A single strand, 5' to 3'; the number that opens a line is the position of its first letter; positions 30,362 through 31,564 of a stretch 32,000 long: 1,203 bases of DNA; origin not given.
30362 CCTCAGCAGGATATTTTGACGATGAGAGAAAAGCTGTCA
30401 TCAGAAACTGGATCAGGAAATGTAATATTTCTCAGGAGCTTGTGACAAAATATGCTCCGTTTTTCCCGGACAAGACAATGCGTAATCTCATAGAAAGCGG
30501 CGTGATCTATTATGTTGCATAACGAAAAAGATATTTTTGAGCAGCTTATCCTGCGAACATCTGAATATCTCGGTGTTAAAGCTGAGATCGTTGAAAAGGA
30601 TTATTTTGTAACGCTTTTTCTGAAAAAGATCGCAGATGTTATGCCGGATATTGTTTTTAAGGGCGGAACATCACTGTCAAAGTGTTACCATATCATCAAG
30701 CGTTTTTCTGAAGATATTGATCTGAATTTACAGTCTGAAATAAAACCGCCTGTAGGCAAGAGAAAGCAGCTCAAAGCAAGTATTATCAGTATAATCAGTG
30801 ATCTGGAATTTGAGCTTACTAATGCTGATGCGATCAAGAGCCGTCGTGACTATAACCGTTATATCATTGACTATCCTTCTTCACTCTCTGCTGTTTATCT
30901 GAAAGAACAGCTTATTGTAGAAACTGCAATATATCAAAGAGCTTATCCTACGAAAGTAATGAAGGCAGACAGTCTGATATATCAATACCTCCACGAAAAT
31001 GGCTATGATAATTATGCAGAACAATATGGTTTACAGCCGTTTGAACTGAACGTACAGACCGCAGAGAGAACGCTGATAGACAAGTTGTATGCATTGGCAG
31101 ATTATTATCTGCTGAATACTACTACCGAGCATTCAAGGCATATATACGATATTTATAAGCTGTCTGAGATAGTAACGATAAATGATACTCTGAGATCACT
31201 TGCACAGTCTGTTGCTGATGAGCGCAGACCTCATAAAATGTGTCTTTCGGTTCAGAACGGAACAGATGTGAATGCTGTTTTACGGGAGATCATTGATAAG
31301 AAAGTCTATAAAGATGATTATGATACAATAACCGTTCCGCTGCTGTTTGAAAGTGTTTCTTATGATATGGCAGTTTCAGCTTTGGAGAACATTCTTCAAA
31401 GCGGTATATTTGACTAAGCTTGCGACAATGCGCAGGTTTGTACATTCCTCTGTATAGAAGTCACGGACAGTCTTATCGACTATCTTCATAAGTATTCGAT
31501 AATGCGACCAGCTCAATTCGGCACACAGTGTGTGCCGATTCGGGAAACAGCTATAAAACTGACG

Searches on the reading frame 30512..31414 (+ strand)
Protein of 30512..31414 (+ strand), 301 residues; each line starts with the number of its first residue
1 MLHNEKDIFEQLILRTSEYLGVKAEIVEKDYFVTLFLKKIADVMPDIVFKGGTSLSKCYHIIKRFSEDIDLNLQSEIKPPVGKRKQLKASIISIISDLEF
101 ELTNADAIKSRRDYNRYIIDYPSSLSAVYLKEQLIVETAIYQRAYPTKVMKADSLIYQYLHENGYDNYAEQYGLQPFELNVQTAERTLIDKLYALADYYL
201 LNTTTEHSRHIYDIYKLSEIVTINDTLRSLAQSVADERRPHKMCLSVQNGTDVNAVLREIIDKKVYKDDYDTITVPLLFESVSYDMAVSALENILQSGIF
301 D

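Call 66: search_protein_families(library=pfam, proteins=[window:30512-31414:+], max_evalue=0.0001)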
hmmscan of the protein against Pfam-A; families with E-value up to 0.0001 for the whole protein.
window:30512-31414:+ (301 aa): 1 family
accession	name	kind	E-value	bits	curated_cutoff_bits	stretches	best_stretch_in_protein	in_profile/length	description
PF08843.17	AbiEii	-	4.6e-27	95.9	22.5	1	43-250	11-192/238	Nucleotidyl transferase AbiEii toxin, Type IV TA system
